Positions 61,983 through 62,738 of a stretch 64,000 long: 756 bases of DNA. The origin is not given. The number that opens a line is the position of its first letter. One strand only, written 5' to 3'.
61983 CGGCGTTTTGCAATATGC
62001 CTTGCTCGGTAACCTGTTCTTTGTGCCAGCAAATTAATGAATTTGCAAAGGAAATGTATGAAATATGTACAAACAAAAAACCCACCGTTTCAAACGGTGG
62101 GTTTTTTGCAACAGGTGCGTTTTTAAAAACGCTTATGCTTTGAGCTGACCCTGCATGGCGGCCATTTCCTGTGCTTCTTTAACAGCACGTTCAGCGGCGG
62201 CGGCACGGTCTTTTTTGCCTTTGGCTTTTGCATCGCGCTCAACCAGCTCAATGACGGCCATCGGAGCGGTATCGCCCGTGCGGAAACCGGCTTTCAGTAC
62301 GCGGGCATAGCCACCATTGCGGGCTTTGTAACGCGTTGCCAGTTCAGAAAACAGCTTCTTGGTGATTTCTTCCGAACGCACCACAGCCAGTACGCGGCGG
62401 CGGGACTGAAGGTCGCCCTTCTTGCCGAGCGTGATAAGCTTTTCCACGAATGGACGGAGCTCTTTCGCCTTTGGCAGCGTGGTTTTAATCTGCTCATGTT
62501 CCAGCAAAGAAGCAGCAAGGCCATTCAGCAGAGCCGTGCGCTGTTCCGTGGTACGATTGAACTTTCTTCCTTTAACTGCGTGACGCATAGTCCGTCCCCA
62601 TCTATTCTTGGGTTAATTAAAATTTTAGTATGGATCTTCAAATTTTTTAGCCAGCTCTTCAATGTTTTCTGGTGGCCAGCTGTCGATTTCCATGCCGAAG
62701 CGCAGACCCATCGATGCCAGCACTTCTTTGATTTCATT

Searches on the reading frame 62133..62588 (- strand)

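Call 76: search_protein_families(library=pfam, proteins=[window:62133-62588:-], max_evalue=0.001)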
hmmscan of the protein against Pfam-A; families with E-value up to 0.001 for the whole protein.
window:62133-62588:- (151 aa): 1 family
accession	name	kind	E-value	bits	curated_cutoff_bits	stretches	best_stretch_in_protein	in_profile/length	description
PF01196.24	Ribosomal_L17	-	3e-38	131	27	1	21-116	2-97/97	Ribosomal protein L17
